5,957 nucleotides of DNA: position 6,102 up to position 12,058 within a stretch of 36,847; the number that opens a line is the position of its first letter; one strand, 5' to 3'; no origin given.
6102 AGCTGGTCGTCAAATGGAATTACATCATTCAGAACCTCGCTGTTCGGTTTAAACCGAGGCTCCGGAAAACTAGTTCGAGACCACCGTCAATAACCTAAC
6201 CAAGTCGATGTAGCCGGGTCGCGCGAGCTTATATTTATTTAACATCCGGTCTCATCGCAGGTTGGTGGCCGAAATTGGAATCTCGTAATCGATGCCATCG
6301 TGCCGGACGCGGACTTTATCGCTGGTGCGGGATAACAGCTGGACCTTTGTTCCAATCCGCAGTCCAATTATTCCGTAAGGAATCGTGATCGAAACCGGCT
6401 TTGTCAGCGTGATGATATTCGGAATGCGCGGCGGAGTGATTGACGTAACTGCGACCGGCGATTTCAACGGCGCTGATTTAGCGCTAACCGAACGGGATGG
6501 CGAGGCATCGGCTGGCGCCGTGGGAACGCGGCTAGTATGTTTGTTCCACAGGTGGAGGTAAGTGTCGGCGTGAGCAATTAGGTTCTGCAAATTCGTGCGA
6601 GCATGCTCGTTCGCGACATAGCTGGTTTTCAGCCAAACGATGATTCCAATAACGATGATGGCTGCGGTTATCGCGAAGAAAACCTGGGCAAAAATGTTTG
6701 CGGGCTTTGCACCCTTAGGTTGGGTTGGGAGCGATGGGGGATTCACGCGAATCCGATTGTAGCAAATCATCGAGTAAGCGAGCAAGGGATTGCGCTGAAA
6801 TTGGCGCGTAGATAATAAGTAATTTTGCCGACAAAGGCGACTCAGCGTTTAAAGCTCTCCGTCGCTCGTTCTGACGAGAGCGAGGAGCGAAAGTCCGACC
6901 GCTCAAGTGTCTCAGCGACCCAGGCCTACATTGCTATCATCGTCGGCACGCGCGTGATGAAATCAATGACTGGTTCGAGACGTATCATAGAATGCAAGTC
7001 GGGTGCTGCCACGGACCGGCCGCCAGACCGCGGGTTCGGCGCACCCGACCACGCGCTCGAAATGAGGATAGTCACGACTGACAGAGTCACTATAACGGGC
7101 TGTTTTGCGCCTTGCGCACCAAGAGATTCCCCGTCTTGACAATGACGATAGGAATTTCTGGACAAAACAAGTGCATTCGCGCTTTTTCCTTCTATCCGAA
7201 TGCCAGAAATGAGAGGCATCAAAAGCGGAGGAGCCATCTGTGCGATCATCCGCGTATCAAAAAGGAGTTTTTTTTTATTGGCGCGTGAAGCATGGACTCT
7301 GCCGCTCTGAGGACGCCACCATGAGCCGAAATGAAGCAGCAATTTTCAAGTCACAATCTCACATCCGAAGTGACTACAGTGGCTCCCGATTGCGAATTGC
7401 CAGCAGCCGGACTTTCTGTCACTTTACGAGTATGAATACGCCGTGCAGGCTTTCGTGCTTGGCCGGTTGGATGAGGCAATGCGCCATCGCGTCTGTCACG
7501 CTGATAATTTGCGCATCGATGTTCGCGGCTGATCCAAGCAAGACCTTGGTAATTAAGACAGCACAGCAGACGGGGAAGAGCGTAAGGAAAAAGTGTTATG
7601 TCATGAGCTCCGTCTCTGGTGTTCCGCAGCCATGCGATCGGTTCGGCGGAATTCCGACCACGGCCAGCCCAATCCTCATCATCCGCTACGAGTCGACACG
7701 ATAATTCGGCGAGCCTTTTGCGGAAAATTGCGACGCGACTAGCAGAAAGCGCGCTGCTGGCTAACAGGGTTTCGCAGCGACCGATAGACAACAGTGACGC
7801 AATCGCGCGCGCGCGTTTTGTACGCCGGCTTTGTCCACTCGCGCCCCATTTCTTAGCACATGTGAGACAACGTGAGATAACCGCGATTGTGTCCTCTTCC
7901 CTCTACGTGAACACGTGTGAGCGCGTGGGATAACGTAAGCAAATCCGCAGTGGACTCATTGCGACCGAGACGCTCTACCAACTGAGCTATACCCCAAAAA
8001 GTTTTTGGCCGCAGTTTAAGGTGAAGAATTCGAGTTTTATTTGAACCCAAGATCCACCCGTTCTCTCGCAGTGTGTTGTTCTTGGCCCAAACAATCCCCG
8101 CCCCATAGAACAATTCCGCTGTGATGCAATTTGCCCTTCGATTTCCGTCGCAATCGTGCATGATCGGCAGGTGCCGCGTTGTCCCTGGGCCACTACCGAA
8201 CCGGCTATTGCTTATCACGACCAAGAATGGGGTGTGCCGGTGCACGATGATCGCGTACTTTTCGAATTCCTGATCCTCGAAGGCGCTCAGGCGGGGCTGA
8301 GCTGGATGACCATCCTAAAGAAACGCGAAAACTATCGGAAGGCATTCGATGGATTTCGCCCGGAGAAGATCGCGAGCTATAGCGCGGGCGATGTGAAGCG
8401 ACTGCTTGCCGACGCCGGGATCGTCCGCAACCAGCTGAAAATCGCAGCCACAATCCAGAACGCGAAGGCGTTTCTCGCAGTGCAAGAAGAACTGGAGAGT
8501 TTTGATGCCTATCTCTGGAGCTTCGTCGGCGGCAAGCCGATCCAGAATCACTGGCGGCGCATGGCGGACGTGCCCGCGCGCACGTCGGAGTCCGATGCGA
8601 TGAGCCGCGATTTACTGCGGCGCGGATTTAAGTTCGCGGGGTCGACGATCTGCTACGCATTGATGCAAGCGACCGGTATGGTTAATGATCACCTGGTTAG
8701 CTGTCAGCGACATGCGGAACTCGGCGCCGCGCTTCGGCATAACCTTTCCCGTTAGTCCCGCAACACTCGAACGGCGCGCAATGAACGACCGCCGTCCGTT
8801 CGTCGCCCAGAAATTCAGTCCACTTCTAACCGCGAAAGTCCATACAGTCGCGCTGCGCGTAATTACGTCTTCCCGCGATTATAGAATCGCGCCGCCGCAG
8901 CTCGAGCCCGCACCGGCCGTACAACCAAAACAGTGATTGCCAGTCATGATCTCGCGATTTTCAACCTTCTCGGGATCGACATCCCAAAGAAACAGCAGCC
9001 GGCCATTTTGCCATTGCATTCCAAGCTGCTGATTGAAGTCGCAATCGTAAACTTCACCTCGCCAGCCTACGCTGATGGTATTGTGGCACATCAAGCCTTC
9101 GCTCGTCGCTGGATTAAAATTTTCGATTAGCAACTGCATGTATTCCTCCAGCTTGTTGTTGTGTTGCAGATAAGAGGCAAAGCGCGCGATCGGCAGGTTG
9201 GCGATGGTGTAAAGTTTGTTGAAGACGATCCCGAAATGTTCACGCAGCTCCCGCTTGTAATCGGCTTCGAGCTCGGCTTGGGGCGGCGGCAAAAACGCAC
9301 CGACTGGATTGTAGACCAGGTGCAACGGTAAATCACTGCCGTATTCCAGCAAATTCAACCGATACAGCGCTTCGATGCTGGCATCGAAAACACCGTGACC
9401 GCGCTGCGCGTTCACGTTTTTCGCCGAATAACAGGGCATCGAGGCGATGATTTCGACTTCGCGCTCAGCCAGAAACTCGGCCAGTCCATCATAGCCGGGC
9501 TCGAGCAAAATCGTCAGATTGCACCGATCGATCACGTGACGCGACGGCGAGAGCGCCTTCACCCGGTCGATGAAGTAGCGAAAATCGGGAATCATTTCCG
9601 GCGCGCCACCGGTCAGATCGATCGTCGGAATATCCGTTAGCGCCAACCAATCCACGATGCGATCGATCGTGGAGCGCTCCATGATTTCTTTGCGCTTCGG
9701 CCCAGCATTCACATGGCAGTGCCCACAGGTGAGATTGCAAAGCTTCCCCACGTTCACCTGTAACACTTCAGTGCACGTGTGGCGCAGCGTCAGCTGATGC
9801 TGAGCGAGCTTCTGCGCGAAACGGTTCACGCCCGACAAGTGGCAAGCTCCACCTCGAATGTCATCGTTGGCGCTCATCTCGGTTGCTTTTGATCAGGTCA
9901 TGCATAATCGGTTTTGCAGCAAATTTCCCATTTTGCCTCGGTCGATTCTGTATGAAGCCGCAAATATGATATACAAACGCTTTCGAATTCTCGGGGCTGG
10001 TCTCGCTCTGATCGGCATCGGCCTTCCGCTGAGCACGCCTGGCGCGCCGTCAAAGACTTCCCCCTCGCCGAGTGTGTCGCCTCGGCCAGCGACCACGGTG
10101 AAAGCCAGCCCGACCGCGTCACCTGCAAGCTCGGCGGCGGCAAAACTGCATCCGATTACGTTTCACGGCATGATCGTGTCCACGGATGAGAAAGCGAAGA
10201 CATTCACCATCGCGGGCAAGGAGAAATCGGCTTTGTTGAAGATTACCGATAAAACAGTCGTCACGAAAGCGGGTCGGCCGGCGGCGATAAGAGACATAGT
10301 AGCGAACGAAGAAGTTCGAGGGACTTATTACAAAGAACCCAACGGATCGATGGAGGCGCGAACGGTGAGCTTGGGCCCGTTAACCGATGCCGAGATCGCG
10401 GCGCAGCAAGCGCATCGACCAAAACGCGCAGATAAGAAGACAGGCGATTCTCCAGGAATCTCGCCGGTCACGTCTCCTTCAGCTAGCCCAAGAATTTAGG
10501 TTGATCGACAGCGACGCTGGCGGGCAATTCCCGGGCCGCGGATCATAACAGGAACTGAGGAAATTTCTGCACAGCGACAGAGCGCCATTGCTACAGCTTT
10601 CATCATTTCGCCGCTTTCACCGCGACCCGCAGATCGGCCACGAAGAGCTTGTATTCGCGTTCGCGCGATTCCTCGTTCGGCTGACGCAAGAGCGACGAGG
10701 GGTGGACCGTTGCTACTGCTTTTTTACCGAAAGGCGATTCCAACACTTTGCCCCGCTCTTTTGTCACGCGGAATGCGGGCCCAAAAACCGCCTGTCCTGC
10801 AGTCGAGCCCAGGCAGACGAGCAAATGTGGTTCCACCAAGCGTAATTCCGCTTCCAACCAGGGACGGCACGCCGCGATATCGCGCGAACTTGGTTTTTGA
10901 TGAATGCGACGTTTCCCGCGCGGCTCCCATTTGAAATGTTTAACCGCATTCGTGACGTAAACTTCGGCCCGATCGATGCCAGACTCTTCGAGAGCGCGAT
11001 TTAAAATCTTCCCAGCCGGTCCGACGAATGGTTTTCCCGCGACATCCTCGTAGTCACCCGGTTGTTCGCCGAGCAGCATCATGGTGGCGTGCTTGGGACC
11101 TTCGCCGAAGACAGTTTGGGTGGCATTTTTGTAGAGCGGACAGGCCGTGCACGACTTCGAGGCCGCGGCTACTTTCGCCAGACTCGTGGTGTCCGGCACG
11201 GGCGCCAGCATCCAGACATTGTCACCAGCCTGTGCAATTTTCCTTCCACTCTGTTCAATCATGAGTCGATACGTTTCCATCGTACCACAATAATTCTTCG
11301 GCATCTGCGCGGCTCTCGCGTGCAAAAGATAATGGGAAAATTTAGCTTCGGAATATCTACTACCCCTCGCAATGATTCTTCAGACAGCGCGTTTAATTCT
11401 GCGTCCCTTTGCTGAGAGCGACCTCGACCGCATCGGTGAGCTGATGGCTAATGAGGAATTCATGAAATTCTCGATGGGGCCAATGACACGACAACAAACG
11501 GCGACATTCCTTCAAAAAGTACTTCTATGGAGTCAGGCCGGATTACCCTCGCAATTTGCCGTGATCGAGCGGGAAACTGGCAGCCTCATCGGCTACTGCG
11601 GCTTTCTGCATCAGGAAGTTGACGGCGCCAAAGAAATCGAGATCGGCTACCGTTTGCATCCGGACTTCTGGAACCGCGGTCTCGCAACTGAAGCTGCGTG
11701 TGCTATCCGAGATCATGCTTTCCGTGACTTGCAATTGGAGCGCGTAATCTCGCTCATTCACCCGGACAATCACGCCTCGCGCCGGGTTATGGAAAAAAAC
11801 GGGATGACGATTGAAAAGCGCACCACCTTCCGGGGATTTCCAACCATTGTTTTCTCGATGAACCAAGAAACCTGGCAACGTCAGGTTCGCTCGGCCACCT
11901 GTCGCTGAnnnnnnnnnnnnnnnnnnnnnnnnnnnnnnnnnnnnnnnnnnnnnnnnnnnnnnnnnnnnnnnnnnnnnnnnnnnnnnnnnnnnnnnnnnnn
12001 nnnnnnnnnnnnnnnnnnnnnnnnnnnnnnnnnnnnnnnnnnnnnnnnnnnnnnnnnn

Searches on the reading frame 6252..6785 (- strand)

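Call 6: search_protein_families(library=pfam, proteins=[window:6252-6785:-], max_evalue=0.001)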
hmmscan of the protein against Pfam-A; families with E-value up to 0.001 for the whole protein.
window:6252-6785:- (177 aa): 0 families

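Call 80: search_protein_families(library=pfam, proteins=[window:6252-6785:-], max_evalue=1)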
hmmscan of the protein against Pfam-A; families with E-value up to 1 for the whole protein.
window:6252-6785:- (177 aa): 1 family
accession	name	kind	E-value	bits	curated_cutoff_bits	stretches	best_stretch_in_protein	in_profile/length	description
PF10805.13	DUF2730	-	0.28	11.7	24.9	1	35-90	5-62/102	Protein of unknown function (DUF2730)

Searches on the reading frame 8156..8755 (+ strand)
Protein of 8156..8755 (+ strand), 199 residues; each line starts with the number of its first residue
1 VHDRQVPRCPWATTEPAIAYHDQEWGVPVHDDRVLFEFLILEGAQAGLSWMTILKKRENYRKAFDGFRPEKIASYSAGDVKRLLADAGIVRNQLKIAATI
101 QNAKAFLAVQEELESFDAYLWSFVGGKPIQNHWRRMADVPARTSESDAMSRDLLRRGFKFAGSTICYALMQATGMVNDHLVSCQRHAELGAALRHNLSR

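Call 6: search_protein_families(library=pfam, proteins=[window:8156-8755:+], max_evalue=0.001)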
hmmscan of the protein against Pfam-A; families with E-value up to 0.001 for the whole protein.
window:8156-8755:+ (199 aa): 1 family
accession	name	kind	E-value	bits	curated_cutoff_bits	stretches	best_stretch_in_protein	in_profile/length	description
PF03352.18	Adenine_glyco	-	2.9e-81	272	25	1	11-186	1-177/177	Methyladenine glycosylase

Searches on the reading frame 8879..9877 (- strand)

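Call 6: search_protein_families(library=pfam, proteins=[window:8879-9877:-], max_evalue=0.001)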
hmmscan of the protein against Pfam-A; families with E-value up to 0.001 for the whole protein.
window:8879-9877:- (332 aa): 2 families
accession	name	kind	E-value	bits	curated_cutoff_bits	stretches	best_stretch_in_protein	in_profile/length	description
PF12345.13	DUF3641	-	8.5e-56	188.1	24.9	1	196-330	1-134/134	Protein of unknown function (DUF3641)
PF04055.27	Radical_SAM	-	3.5e-07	31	29.5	1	41-139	1-100/166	Radical SAM superfamily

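Call 50: search_protein_families(library=ncbifam, proteins=[window:8879-9877:-], max_evalue=0.00001)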
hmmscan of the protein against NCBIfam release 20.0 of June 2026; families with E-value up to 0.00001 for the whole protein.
window:8879-9877:- (332 aa): 11 families
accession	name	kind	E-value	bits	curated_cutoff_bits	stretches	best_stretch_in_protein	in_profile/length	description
TIGR04167.1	rSAM_SeCys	equivalog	1.6e-128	428.2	300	1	31-331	2-303/303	arsenosugar biosynthesis radical SAM (seleno)protein ArsS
NF050035.1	rSAM_WgK_link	exception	8.6e-10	38.1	650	1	38-175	10-144/367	radical SAM/SPASM peptide maturase WgkB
TIGR02666.1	moaA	equivalog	2.7e-08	33.2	284.05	1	38-113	11-90/336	GTP 3',8-cyclase MoaA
TIGR03962.1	mycofact_rSAM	equivalog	7e-08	32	265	1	42-174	17-144/339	mycofactocin radical SAM maturase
TIGR04317.1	W_rSAM_matur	equivalog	3e-07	29.9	380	1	39-176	6-138/349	tungsten cofactor oxidoreductase radical SAM maturase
NF001199.0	PRK00164.2-1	equivalog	4.2e-07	29.4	231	1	38-109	13-85/308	GTP 3',8-cyclase MoaA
TIGR04546.1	rSAM_ahbC_deAc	equivalog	1.4e-06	27.4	650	1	18-100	20-103/390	12,18-didecarboxysiroheme deacetylase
TIGR02668.1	moaA_archaeal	equivalog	1.6e-06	27.3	325.25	1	39-108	12-82/303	GTP 3',8-cyclase MoaA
TIGR04078.1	rSAM_yydG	equivalog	3.8e-06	26.6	300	1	39-112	3-75/309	YydG family radical SAM peptide epimerase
NF045646.2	rSAM_Se_TrsS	equivalog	3.8e-06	25.7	490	1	32-108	83-158/441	radical SAM (seleno)protein TrsS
TIGR04054.1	rSAM_NirJ1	equivalog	6.7e-06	25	650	1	31-105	30-105/387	putative heme d1 biosynthesis radical SAM protein NirJ1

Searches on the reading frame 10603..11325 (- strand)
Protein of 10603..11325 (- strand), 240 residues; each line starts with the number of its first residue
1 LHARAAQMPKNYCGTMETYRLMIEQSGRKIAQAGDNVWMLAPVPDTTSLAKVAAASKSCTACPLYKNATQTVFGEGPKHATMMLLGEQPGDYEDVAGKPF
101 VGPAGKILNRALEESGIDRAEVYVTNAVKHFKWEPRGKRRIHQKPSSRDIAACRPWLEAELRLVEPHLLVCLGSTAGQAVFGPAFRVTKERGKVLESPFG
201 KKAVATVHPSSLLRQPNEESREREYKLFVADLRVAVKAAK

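Call 6: search_protein_families(library=pfam, proteins=[window:10603-11325:-], max_evalue=0.001)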
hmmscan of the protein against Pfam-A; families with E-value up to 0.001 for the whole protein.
window:10603-11325:- (240 aa): 1 family
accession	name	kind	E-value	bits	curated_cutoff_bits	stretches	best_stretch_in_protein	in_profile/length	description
PF03167.25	UDG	-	2.5e-34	118.8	24.3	1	73-233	1-141/141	Uracil DNA glycosylase superfamily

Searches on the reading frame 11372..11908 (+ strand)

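Call 6: search_protein_families(library=pfam, proteins=[window:11372-11908:+], max_evalue=0.001)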
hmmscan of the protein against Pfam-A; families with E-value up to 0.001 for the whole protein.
window:11372-11908:+ (178 aa): 3 families
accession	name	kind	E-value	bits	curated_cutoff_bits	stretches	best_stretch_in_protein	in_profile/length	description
PF13302.13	Acetyltransf_3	-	4.8e-40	137.9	25.4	1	7-146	1-138/138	Acetyltransferase (GNAT) domain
PF00583.31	Acetyltransf_1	-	3e-11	44.1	20.7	1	52-145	25-116/116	Acetyltransferase (GNAT) family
PF13523.12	Acetyltransf_8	-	0.00033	20.7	27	0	15-152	3-144/145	Acetyltransferase (GNAT) domain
